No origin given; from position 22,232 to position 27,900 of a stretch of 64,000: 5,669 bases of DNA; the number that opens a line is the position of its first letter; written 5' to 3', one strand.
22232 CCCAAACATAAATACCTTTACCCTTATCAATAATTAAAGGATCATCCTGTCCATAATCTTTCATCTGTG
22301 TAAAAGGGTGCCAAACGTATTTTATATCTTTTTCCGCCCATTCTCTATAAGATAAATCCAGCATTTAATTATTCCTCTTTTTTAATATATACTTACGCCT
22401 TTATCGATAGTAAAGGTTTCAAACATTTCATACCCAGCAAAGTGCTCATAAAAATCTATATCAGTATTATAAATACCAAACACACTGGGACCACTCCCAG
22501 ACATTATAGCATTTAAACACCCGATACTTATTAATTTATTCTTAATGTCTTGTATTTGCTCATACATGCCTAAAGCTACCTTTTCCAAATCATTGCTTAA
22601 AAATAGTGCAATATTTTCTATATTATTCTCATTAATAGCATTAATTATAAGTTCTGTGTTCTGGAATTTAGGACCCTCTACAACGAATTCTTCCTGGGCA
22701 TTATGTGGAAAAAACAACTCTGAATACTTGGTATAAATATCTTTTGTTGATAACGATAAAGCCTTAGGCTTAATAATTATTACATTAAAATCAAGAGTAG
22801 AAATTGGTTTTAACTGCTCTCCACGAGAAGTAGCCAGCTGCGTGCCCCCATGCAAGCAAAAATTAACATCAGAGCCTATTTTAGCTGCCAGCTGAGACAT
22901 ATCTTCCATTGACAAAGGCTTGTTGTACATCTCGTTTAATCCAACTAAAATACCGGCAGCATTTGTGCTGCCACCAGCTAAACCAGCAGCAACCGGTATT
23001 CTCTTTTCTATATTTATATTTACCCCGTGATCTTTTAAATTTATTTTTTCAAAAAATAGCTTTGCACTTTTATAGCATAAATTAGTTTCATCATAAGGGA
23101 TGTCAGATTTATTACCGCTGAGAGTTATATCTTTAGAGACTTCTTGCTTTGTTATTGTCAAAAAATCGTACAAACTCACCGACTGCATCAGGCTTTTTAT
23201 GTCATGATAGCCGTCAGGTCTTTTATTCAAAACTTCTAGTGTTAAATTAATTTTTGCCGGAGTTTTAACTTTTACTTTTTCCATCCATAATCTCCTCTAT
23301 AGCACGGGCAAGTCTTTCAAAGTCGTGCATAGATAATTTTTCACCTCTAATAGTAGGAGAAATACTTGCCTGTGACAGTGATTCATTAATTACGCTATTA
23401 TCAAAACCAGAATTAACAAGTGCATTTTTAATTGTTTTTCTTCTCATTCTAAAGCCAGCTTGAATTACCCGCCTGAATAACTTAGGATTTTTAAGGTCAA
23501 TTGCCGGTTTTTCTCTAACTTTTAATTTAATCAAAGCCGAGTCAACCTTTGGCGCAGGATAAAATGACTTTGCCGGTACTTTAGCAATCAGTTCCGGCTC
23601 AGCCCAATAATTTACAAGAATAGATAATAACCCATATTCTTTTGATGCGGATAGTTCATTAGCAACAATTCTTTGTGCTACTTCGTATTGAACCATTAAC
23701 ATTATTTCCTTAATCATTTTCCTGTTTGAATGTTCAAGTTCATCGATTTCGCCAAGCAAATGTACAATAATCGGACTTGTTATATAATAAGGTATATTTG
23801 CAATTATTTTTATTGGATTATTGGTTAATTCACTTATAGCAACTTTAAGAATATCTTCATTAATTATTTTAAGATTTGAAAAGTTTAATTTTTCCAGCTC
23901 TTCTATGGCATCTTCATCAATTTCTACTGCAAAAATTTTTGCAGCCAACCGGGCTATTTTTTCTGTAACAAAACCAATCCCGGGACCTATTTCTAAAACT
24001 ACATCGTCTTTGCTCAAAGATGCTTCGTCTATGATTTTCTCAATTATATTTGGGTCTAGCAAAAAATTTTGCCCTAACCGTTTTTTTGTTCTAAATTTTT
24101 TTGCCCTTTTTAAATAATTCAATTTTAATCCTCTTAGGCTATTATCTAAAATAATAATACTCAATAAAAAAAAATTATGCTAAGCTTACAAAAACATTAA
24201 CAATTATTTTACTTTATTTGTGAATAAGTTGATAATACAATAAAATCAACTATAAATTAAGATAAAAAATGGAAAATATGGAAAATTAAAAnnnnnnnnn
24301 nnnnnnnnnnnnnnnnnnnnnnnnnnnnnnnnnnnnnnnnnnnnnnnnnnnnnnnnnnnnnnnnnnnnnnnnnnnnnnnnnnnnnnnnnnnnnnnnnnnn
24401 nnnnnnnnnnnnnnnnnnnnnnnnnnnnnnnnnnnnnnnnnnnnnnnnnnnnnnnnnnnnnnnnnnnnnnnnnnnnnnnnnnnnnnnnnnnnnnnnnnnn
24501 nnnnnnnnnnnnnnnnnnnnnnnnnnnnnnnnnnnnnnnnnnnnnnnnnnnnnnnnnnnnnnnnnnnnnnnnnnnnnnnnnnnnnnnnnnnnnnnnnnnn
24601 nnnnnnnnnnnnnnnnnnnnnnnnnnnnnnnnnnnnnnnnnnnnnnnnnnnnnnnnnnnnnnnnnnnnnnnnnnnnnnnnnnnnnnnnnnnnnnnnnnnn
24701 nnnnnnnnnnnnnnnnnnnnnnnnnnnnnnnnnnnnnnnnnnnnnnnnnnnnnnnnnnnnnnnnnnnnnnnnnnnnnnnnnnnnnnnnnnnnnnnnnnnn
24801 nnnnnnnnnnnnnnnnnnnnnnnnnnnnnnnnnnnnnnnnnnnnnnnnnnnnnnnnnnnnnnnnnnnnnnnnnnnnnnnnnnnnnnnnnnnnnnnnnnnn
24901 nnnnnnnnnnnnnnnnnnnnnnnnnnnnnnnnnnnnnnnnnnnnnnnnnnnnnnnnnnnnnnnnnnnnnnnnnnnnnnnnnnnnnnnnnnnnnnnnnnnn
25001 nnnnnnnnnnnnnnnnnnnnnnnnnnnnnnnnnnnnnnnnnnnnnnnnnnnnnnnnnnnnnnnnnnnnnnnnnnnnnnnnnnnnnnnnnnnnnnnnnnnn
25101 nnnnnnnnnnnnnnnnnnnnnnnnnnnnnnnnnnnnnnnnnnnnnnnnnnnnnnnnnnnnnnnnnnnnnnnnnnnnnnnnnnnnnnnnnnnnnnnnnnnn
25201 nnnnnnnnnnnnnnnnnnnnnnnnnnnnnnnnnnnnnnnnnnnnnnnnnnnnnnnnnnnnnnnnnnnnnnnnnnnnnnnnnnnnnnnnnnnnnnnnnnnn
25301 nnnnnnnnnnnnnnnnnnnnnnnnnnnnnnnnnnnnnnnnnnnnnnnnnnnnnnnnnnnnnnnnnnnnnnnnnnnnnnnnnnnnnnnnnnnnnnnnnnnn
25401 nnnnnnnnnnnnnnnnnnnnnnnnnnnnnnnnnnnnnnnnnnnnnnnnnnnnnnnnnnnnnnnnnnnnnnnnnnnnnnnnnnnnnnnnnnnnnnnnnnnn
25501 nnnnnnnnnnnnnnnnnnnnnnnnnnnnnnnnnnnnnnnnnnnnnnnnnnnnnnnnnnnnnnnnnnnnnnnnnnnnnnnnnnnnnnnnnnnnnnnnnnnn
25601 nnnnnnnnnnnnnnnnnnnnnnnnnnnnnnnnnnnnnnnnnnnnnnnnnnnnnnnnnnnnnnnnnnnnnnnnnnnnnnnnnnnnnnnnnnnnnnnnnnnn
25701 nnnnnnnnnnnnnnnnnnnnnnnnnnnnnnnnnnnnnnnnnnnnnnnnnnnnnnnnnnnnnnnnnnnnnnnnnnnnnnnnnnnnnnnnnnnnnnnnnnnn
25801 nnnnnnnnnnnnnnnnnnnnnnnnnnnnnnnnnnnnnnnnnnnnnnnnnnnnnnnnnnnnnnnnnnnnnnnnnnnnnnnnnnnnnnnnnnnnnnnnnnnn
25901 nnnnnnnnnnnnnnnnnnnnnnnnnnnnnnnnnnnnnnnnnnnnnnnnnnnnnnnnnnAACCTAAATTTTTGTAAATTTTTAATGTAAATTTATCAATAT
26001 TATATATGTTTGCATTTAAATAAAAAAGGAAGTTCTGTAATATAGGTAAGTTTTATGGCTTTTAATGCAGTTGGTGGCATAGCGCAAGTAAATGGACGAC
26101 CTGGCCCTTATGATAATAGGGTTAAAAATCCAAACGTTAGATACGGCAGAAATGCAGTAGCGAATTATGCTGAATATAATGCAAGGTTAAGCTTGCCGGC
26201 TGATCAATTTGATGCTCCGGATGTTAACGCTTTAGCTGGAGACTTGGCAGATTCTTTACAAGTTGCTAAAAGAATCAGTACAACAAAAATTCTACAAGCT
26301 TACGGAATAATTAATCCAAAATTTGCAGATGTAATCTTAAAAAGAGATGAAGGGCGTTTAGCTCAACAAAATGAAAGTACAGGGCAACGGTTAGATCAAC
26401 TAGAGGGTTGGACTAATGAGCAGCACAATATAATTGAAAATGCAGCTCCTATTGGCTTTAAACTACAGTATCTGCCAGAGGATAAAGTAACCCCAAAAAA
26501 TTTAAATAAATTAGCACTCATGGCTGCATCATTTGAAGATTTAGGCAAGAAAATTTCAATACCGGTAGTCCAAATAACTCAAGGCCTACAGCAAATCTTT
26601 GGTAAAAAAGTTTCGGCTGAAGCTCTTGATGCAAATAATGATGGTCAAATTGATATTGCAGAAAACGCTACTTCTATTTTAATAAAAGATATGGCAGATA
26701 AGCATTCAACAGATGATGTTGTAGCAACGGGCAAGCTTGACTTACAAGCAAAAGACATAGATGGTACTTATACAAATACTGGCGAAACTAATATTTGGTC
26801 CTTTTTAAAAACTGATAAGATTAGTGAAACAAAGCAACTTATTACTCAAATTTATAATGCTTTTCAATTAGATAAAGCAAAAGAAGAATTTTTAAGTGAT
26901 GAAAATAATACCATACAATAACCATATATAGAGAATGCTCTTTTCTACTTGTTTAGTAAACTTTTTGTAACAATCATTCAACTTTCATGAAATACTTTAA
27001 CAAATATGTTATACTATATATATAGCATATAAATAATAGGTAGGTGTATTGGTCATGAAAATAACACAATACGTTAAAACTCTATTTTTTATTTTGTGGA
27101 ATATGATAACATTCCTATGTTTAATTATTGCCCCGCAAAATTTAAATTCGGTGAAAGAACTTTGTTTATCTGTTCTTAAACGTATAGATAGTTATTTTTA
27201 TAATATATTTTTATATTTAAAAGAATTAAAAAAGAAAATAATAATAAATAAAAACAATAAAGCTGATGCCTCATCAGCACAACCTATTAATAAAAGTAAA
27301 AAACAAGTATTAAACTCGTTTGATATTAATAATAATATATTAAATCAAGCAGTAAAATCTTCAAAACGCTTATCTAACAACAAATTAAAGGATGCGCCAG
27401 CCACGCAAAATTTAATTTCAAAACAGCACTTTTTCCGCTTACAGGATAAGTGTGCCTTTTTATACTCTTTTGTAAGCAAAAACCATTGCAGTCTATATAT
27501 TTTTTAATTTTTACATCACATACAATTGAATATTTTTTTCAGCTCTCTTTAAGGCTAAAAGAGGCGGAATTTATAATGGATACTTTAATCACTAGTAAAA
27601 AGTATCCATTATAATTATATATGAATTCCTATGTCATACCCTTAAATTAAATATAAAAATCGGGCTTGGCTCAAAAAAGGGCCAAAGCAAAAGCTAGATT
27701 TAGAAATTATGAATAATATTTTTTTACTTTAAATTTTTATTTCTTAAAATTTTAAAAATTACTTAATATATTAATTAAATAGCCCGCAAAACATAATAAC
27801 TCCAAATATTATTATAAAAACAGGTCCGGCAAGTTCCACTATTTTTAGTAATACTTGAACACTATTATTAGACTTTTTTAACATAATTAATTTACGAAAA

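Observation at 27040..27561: Mosaic paralogue pair (27055-27507 and 55706-56191): conserved ends, diverged middle, and nucleotide conservation that ignores the reading frame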

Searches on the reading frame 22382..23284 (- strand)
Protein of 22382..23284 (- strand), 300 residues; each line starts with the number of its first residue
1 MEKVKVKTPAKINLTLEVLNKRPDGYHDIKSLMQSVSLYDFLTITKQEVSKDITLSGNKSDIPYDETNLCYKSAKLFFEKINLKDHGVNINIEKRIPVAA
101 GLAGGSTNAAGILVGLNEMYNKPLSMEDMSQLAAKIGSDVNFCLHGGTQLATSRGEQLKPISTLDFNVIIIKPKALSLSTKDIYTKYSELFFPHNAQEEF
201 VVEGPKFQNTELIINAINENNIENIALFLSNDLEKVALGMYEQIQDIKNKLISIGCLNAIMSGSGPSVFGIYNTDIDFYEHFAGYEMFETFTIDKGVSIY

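Call 77: search_protein_families(library=pfam, proteins=[window:22382-23284:-], max_evalue=0.00001)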
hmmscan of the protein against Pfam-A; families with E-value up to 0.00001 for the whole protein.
window:22382-23284:- (300 aa): 3 families
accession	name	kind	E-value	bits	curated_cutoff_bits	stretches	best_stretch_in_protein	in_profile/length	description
PF00288.32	GHMP_kinases_N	-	1.1e-17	64.4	22.3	1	68-147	1-87/87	GHMP kinases N terminal domain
PF08544.19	GHMP_kinases_C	-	1.6e-08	35.3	21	1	216-274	4-68/85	GHMP kinases C terminal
PF22700.2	MVD-like_N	-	2.6e-06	27.6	27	0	35-135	27-130/157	Diphosphomevalonate decarboxylase-like N-terminal domain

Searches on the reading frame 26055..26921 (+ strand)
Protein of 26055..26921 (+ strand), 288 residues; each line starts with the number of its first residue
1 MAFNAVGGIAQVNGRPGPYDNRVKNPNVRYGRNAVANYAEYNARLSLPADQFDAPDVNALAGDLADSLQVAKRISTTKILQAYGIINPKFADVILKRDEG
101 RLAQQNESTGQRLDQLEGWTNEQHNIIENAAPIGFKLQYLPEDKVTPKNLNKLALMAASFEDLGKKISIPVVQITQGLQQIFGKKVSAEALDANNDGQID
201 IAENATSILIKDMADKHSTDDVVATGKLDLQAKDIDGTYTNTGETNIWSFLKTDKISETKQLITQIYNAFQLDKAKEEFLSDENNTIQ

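Call 12: search_protein_families(library=pfam, proteins=[window:26055-26921:+], max_evalue=0.1)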
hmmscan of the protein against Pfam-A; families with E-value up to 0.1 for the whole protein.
window:26055-26921:+ (288 aa): 1 family
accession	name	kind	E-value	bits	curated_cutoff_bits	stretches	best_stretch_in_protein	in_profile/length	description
PF13202.12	EF-hand_5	-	0.025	14.5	25.9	1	190-203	7-20/25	EF hand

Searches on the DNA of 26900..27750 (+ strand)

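Call 16: search_rna_families(source=window, start=26900, end=27750, threshold=evalue, max_evalue=10)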
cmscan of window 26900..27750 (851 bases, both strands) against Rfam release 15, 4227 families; matches with E-value up to 10: 3.
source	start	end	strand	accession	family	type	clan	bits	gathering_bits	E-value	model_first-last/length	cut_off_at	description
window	27546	27677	+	RF01864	plasmodium_snoR21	Gene; snRNA; snoRNA; CD-box;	-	22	90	4.7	1-145/145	no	small nucleolar RNA snoR21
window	27564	27618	-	RF03445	mir-7552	Gene; miRNA;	-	21.3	59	1.1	1-63/63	no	mir-7552 microRNA precursor family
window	27429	27485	+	RF03609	mir-5470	Gene; miRNA;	-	17.6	98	1.5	1-81/81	no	mir-5470 microRNA precursor family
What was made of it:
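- On Any described RNA family (Rfam 15): With E up to 10 there are only chance miRNA/snoRNA matches far below threshold (call 16).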

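Call 70: search_dna_similar(query=window:26950-27620:+, collection=phages, mode=distant, max_rows=5)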
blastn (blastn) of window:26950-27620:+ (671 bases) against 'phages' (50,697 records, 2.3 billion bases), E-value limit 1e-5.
No match.

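Call 71: search_dna_similar(query=window:26950-27620:+, collection=plasmids, mode=distant, max_rows=5)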
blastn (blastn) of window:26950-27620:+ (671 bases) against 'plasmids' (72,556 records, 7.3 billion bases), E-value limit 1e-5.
No match.
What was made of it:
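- Tried and rejected: Phage and plasmid records gave no match (calls 70, 71).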

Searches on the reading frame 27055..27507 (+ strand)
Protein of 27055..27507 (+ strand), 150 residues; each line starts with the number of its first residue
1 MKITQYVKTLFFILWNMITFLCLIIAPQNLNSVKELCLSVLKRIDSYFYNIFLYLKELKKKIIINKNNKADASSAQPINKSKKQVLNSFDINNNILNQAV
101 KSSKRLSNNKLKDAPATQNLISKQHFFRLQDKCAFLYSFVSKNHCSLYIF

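Call 12: search_protein_families(library=pfam, proteins=[window:27055-27507:+], max_evalue=0.1)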
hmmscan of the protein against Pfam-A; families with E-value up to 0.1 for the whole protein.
window:27055-27507:+ (150 aa): 1 family
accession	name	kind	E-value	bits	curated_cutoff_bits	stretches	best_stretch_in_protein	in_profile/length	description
PF08703.15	PLC-beta_C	-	0.024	14.6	27.6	1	56-124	160-224/272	PLC-beta C terminal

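Call 67: search_protein_families(library=ncbifam, proteins=[window:27055-27507:+], max_evalue=0.1)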
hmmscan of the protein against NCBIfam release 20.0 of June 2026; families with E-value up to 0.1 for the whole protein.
window:27055-27507:+ (150 aa): 0 families

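Call 68: search_protein_families(library=phrogs, proteins=[window:27055-27507:+], max_evalue=0.1)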
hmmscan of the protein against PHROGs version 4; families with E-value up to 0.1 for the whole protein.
window:27055-27507:+ (150 aa): 0 families

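Call 69: search_protein_families(library=padloc, proteins=[window:27055-27507:+], max_evalue=0.1)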
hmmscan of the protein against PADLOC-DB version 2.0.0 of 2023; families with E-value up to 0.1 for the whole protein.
window:27055-27507:+ (150 aa): 1 family
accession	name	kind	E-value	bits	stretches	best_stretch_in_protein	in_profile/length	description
PDLC00982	Cmr4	-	0.02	12.7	1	41-134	110-201/281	Cmr4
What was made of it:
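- Tried and rejected: Known protein family or defence system: Pfam, NCBIfam, PHROGs and PADLOC gave nothing significant (calls 12, 67-69).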
